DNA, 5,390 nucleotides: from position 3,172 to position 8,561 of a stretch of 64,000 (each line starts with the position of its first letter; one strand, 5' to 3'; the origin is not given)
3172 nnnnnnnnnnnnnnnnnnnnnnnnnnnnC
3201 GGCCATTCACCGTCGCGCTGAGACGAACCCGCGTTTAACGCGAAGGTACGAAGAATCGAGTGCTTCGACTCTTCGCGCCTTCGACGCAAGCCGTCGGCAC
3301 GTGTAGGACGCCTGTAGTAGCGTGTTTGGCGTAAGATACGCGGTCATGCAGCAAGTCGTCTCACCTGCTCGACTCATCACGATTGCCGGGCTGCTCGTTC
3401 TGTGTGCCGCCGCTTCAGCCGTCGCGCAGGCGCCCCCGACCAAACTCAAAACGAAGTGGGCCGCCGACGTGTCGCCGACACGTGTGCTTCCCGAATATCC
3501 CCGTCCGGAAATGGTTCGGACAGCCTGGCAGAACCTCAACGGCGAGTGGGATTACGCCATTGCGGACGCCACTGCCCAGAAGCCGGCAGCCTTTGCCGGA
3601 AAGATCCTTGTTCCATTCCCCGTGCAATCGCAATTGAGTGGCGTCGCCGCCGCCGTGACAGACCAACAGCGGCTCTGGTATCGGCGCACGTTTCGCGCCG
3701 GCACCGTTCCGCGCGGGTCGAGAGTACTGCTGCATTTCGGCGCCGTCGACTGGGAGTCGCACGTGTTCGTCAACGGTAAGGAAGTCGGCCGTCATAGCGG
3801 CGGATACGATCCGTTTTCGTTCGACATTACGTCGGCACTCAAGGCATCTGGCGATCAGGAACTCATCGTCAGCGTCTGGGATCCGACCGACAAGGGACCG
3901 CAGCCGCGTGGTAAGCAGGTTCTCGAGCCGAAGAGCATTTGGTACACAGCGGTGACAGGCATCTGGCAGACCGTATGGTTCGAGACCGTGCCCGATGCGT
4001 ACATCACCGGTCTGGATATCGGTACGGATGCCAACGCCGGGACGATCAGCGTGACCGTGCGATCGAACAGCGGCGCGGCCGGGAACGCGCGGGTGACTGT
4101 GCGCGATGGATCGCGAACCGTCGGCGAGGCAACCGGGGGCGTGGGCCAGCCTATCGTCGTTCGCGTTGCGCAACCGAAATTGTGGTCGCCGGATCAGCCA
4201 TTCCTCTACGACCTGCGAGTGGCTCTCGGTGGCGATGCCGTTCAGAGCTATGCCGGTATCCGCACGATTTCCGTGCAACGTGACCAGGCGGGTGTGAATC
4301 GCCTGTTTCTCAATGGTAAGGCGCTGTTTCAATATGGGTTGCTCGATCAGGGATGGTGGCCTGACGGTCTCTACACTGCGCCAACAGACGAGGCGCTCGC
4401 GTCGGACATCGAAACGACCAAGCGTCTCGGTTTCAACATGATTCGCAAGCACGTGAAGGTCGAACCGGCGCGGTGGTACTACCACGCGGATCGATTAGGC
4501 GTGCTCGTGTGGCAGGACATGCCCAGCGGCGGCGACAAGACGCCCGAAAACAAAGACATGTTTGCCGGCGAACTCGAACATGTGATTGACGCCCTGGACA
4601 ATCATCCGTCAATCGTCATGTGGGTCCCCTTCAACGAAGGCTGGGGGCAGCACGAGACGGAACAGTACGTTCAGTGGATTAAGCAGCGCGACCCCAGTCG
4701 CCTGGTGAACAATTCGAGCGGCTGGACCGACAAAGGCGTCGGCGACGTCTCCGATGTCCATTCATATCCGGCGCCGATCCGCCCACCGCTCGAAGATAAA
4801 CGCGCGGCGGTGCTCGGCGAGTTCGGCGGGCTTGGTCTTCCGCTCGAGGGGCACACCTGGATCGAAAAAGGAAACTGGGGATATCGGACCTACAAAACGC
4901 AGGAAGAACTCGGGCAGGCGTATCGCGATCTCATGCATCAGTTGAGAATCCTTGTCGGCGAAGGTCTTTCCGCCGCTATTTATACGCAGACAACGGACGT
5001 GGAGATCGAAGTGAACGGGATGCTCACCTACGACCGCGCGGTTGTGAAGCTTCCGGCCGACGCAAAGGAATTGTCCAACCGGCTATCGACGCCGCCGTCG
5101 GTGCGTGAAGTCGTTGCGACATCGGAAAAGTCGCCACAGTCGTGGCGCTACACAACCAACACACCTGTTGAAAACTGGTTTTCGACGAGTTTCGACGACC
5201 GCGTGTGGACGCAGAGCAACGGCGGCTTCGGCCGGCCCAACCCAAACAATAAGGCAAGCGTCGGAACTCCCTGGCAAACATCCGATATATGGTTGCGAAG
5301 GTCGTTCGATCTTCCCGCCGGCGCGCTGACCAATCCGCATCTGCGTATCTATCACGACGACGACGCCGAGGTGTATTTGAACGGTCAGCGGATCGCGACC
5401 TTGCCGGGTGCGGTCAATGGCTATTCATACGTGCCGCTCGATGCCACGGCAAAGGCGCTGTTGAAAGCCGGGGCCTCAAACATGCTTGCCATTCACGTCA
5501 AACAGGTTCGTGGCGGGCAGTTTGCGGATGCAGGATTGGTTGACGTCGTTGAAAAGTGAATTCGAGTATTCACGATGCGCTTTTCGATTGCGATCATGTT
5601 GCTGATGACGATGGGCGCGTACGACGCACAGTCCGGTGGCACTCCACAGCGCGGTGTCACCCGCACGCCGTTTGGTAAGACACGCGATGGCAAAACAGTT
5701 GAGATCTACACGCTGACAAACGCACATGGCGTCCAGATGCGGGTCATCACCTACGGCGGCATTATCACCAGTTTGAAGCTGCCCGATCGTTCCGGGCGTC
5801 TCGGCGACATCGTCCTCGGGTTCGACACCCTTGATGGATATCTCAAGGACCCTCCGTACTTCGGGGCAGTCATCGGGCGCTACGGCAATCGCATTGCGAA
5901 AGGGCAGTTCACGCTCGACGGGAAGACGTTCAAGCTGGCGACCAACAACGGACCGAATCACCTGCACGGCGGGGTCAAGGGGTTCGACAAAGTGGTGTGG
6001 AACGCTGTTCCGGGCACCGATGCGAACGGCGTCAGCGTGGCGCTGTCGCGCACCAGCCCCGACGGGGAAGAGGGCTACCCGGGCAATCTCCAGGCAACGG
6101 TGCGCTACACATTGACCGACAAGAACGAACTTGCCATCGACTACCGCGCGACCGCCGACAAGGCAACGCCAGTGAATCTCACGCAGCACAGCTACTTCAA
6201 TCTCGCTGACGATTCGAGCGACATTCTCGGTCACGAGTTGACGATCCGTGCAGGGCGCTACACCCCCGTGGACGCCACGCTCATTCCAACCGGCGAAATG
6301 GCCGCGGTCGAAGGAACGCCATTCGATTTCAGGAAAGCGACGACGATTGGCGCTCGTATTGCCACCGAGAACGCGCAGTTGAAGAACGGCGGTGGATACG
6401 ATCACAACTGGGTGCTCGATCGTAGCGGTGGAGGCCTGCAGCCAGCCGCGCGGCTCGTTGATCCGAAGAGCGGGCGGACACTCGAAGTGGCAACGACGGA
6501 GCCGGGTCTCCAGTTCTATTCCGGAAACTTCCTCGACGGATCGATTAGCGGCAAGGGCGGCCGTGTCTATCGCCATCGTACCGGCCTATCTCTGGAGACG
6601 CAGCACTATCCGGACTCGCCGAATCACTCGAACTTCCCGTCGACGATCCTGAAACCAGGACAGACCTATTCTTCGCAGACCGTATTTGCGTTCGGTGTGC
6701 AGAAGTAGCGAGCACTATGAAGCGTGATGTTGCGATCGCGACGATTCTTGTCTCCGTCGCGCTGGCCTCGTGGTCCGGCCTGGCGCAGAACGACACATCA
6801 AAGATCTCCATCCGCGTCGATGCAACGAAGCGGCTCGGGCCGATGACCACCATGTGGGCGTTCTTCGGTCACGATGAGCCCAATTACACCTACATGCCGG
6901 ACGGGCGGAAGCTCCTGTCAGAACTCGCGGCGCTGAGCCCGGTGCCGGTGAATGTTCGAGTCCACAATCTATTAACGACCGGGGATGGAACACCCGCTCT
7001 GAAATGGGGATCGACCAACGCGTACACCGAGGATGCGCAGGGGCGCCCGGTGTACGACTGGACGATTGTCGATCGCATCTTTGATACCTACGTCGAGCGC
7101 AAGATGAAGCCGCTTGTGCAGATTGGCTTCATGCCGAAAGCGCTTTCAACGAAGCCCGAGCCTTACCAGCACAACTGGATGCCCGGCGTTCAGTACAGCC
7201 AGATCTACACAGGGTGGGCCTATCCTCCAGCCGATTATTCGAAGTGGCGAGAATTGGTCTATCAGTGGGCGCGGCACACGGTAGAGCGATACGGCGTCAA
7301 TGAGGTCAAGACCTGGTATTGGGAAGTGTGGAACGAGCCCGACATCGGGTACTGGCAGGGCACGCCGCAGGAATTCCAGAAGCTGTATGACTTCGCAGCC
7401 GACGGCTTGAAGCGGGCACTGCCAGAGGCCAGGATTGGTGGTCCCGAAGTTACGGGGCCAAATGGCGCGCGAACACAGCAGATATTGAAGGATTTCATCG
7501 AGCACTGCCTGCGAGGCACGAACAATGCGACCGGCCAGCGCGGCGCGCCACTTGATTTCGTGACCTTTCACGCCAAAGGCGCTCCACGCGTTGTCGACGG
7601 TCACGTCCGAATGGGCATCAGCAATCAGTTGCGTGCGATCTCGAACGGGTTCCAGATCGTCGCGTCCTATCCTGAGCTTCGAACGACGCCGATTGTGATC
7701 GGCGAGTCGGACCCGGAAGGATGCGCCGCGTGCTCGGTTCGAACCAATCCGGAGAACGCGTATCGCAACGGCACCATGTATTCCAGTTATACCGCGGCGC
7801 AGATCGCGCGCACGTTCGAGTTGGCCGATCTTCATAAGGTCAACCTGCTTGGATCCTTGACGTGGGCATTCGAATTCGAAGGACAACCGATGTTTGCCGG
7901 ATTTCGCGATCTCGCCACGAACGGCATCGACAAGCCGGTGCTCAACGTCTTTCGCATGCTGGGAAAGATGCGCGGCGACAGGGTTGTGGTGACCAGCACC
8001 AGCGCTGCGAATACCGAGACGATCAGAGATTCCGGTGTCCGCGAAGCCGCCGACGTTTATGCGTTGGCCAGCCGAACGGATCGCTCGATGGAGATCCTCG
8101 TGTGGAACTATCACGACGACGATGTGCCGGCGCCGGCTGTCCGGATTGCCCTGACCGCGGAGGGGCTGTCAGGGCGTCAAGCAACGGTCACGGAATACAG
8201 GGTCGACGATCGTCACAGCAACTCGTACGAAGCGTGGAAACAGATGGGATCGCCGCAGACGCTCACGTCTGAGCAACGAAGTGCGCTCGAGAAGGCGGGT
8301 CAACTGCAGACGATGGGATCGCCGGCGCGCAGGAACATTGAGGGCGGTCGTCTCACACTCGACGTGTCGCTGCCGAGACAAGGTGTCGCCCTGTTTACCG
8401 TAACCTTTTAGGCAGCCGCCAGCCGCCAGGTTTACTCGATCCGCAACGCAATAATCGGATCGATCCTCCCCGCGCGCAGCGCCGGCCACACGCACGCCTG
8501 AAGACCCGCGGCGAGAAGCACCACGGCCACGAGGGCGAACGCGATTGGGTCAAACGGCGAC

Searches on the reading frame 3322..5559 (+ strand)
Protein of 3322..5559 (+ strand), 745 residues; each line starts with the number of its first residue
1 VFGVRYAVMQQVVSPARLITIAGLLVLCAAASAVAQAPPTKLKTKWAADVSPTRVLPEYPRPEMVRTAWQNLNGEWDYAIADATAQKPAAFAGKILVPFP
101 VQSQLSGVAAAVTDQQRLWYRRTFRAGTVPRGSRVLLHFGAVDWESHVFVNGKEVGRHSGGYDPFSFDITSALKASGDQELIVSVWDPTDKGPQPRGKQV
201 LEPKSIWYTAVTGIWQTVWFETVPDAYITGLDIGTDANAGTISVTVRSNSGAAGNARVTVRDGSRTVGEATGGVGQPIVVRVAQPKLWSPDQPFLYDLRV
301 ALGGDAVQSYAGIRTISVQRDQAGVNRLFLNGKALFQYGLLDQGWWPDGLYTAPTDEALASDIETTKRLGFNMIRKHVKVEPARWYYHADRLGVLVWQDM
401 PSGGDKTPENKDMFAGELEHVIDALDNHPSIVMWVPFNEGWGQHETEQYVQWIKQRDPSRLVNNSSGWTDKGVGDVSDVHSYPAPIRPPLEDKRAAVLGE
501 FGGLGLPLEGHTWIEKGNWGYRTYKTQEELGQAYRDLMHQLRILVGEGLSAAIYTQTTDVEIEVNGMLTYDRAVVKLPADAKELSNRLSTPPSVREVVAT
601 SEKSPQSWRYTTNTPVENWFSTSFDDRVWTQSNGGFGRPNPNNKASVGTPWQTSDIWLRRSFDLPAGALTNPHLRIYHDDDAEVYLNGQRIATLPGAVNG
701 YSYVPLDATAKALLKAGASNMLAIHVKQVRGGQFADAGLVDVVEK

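Call 68: search_protein_families(library=pfam, proteins=[window:3322-5559:+], max_evalue=0.00001)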
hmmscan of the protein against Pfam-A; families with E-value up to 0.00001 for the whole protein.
window:3322-5559:+ (745 aa): 4 families
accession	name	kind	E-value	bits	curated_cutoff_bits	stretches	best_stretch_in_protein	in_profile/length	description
PF02837.24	Glyco_hydro_2_N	-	1.1e-15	58.4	28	1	71-189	3-139/169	Glycosyl hydrolases family 2, sugar binding domain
PF22666.2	Glyco_hydro_2_N2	-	1.9e-13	51.2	27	1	112-193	44-125/167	Glycosyl hydrolase 2 galactose-binding domain-like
PF02836.23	Glyco_hydro_2_C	-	6.1e-09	35.9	21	1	357-474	36-170/302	Glycosyl hydrolases family 2, TIM barrel domain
PF00703.27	Glyco_hydro_2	-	6.2e-09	37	23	1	228-314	3-109/109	Glycosyl hydrolases family 2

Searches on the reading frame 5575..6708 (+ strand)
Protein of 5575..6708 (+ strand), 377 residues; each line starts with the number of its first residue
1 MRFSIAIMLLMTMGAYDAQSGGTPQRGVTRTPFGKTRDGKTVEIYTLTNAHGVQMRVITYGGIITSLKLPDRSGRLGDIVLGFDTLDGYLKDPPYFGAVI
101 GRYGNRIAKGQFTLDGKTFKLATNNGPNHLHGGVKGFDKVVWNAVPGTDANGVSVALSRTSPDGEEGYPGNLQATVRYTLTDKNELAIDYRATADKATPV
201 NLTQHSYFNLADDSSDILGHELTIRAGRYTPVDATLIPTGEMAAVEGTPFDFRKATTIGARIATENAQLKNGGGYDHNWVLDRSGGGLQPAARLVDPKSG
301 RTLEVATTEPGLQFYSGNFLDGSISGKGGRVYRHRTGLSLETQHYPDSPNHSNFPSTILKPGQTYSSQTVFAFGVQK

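Call 68: search_protein_families(library=pfam, proteins=[window:5575-6708:+], max_evalue=0.00001)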
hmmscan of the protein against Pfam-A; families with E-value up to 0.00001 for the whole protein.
window:5575-6708:+ (377 aa): 1 family
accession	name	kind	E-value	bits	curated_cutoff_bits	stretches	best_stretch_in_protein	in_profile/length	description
PF01263.26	Aldose_epim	-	4.7e-100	335.3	27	1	44-371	2-298/299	Aldose 1-epimerase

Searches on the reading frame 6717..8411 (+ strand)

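Call 68: search_protein_families(library=pfam, proteins=[window:6717-8411:+], max_evalue=0.00001)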
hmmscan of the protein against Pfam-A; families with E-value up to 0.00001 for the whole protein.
window:6717-8411:+ (564 aa): 1 family
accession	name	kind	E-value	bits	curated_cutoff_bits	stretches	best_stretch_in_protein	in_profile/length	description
PF01229.23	Glyco_hydro_39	-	1.6e-56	192.5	26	1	32-527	3-454/472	Glycosyl hydrolases family 39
